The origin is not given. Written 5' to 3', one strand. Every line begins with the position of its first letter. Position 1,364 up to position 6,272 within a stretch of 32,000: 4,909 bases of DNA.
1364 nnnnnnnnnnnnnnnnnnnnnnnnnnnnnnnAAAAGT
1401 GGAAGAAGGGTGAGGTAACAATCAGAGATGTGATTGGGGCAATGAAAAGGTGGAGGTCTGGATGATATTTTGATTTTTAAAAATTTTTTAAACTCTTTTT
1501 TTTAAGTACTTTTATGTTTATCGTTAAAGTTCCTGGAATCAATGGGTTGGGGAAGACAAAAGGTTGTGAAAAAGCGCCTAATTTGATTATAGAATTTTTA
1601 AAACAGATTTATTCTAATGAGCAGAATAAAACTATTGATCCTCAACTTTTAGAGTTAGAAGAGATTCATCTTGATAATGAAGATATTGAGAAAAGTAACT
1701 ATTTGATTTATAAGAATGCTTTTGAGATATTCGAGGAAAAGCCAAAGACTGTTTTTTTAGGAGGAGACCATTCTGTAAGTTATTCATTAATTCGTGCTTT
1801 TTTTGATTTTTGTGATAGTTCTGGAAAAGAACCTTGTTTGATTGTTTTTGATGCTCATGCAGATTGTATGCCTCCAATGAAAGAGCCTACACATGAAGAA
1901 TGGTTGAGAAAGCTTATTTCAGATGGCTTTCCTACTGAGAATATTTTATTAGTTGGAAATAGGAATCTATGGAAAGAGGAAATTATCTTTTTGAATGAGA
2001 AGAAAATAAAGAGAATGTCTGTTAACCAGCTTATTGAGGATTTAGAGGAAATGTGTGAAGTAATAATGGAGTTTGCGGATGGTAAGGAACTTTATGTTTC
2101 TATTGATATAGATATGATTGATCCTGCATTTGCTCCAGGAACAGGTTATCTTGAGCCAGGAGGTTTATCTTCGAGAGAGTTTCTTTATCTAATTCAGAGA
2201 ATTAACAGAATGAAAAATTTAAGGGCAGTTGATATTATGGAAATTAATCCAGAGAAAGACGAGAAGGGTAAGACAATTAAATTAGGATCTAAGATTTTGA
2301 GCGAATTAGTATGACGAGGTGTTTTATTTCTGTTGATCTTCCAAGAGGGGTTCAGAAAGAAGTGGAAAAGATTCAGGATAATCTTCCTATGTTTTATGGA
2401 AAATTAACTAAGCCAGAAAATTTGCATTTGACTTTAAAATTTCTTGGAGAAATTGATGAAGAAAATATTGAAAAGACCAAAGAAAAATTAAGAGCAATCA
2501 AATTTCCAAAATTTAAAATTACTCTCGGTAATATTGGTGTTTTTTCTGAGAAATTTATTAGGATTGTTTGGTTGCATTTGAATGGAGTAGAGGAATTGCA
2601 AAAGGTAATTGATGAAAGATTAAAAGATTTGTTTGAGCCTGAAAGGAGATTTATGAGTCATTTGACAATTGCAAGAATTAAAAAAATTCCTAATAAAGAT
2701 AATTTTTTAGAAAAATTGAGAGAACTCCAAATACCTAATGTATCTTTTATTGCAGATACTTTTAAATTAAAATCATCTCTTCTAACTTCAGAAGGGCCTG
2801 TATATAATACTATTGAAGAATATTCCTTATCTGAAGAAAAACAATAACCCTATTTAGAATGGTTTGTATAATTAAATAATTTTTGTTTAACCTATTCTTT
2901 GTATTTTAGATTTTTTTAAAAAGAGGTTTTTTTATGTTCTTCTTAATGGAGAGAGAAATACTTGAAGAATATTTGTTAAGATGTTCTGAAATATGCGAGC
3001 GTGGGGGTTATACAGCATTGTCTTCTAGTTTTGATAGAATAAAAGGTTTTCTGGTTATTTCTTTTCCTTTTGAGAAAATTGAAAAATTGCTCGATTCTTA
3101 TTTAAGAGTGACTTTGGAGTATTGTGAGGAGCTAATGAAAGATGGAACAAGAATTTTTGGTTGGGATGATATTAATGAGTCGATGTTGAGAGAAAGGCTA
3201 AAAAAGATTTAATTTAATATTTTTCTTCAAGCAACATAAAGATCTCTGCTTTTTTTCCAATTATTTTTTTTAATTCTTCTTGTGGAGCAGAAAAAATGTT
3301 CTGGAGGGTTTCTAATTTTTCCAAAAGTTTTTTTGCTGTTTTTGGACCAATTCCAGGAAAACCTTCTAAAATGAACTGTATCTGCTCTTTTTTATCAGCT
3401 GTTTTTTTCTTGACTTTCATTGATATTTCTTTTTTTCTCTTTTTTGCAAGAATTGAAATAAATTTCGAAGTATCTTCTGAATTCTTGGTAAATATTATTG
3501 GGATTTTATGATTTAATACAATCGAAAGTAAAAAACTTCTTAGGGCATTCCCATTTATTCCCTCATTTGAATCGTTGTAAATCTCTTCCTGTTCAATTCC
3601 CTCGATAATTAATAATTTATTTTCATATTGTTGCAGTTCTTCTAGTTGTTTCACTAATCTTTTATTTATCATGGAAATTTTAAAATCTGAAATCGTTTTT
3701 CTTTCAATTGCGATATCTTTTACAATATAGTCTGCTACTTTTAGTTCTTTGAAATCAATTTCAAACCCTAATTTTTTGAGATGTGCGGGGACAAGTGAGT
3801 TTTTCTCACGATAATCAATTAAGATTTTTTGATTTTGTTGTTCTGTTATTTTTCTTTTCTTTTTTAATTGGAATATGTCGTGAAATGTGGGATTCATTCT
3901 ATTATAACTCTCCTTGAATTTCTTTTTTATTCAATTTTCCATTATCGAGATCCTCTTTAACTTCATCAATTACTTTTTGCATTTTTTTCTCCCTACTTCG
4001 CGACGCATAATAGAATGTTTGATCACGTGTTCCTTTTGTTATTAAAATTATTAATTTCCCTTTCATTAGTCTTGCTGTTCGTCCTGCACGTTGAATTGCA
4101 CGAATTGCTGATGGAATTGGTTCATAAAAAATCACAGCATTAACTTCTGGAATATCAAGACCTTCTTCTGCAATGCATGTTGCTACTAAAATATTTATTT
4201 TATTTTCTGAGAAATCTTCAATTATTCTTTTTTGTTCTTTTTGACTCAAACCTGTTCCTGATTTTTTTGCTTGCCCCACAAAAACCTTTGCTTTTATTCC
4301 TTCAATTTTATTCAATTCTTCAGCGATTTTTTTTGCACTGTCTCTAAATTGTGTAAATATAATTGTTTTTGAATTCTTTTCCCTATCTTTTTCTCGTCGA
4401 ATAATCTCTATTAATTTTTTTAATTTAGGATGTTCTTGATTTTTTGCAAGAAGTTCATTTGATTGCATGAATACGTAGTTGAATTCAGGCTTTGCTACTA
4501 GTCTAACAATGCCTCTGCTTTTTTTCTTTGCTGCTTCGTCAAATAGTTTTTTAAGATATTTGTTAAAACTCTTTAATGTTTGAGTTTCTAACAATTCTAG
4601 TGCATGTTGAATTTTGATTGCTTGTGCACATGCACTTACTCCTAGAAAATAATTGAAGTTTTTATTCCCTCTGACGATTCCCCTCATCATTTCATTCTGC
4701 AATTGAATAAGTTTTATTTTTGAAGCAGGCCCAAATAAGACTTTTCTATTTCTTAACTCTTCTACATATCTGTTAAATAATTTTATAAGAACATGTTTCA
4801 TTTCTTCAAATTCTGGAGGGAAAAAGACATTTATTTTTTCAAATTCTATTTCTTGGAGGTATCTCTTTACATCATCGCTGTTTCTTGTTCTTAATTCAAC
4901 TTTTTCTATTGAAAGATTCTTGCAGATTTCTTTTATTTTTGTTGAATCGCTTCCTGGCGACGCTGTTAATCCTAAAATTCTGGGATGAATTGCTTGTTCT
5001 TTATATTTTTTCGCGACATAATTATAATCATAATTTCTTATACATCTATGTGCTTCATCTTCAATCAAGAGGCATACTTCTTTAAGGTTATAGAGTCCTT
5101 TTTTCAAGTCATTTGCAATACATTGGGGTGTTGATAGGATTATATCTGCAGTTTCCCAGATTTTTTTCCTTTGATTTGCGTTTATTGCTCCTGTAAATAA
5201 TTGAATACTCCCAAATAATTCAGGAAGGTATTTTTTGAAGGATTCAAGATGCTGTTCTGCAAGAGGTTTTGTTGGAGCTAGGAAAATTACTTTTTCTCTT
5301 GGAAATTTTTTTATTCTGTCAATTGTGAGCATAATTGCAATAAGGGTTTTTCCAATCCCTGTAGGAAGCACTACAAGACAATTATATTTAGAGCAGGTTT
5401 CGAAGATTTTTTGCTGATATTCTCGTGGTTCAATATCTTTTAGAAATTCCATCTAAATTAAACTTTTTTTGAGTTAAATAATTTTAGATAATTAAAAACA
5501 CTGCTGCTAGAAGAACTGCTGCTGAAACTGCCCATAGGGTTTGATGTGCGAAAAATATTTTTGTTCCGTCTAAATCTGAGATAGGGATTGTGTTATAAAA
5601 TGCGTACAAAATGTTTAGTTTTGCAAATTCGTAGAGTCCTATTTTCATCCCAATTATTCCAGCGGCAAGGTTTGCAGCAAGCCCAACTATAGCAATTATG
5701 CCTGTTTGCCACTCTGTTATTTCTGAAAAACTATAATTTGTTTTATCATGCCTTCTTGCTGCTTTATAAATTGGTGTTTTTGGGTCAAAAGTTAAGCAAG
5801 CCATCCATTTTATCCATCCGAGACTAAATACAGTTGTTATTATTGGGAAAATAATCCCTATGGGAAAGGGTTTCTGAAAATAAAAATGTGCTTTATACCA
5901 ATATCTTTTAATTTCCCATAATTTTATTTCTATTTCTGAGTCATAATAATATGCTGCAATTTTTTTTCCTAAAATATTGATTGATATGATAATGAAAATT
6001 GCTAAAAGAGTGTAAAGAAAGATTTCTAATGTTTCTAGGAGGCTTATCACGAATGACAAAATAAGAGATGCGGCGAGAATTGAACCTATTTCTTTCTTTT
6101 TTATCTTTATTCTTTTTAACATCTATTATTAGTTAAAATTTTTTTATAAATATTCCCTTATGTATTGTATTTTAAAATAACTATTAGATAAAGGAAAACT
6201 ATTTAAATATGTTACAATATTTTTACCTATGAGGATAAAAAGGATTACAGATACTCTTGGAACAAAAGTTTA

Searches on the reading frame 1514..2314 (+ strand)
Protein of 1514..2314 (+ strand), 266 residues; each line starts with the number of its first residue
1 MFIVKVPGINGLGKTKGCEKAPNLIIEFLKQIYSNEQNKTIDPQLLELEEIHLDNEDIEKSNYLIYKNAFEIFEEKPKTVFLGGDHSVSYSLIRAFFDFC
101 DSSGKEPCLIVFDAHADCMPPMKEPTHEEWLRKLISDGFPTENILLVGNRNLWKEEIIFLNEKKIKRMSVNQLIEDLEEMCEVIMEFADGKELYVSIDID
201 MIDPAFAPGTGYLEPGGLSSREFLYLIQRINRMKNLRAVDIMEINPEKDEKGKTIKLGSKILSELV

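Call 60: search_protein_families(library=pfam, proteins=[window:1514-2314:+], max_evalue=0.001)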
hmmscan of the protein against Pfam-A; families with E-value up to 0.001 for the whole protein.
window:1514-2314:+ (266 aa): 1 family
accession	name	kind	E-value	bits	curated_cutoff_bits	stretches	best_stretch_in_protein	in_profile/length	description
PF00491.26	Arginase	-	2.7e-52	178.4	22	1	12-265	14-277/280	Arginase family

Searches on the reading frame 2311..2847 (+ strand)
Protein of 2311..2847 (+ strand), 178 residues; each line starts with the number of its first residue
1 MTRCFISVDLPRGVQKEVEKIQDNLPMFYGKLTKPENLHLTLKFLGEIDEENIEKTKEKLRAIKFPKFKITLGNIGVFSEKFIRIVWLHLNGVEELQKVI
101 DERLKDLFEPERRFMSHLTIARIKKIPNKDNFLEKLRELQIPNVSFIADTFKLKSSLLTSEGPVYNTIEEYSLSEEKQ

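Call 60: search_protein_families(library=pfam, proteins=[window:2311-2847:+], max_evalue=0.001)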
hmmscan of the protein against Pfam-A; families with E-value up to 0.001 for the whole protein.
window:2311-2847:+ (178 aa): 3 families
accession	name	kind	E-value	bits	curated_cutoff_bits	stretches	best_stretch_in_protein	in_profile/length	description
PF02834.22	LigT_PEase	-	1.2e-25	89.9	23.3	2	8-86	1-86/87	LigT like Phosphoesterase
PF13563.12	2_5_RNA_ligase2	-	6.3e-10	39.7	27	1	11-142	2-134/152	2'-5' RNA ligase superfamily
PF10469.15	AKAP7_NLS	-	2.3e-06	28.1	24.4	1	7-132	6-158/208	AKAP7 2'5' RNA ligase-like domain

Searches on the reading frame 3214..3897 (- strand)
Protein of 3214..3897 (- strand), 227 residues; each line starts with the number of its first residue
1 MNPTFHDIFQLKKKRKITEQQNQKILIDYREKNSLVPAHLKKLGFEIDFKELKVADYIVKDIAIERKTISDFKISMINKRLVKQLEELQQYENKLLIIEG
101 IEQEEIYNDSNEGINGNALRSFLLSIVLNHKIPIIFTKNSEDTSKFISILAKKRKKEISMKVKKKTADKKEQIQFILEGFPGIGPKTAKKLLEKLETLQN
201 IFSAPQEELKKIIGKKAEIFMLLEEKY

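Call 60: search_protein_families(library=pfam, proteins=[window:3214-3897:-], max_evalue=0.001)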
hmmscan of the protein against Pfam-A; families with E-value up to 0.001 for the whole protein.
window:3214-3897:- (227 aa): 4 families
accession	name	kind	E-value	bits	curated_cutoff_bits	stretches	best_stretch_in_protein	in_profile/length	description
PF02732.21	ERCC4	-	7.3e-24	84.7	24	1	27-148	1-138/140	ERCC4 domain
PF14520.12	HHH_5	-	3.8e-08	34.1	27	1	177-216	4-46/57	Helix-hairpin-helix domain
PF01367.25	5_3_exonuc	-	1.5e-05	25.8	40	1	178-211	21-53/97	5'-3' exonuclease, C-terminal SAM fold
PF12826.13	HHH_2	-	9.4e-05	22.9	27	1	179-212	7-40/64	Helix-hairpin-helix motif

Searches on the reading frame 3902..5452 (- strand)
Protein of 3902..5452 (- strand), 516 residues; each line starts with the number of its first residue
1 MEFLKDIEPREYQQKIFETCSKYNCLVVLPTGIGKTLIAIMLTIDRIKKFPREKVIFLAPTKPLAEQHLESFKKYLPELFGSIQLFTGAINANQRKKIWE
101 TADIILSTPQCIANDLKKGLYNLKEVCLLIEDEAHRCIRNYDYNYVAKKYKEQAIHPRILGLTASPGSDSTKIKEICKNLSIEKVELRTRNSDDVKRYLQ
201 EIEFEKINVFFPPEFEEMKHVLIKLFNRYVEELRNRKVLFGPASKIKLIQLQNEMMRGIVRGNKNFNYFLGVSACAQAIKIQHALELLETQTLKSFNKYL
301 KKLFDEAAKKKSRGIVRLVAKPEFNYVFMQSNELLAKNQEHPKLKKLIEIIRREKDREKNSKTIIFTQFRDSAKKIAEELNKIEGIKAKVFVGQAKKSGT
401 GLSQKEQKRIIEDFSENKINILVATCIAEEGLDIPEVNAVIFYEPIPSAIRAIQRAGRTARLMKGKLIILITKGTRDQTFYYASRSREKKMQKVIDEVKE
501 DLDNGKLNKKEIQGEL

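Call 60: search_protein_families(library=pfam, proteins=[window:3902-5452:-], max_evalue=0.001)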
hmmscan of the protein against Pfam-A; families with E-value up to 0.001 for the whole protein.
window:3902-5452:- (516 aa): 6 families
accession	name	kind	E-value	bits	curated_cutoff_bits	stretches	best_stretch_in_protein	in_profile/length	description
PF00270.35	DEAD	-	1.4e-28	100.1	26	1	11-169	2-163/167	DEAD/DEAH box helicase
PF00271.37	Helicase_C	-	2.2e-26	92.7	23.5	1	343-462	2-109/110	Helicase conserved C-terminal domain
PF04851.21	ResIII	-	4.8e-24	85.6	22.5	1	7-166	2-162/164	Type III restriction enzyme, res subunit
PF21210.2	RNA_helicase_helical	-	4.1e-12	46.6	27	1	244-325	25-104/108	Putative ATP-dependent RNA helicase, helical bundle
PF22590.2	Cas3-like_C_2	-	1e-05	26.2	27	1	363-461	5-103/106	CRISPR-associated nuclease/helicase Cas3, C-terminal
PF18766.7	SWI2_SNF2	-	6.7e-05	23.1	26.7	1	30-169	26-158/221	SWI2/SNF2 ATPase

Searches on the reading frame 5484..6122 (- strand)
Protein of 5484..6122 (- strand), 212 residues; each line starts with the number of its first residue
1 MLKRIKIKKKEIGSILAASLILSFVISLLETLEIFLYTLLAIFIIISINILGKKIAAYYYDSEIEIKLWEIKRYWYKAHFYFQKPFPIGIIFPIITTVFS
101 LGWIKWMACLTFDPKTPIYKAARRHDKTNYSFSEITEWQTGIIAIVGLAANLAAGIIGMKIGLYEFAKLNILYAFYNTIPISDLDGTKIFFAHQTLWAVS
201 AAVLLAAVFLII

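Call 60: search_protein_families(library=pfam, proteins=[window:5484-6122:-], max_evalue=0.001)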
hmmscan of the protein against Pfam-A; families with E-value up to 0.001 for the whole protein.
window:5484-6122:- (212 aa): 1 family
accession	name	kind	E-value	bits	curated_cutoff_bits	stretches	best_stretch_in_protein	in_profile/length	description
PF02163.28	Peptidase_M50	-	8.7e-05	22.4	27.2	0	141-193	145-193/221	Peptidase family M50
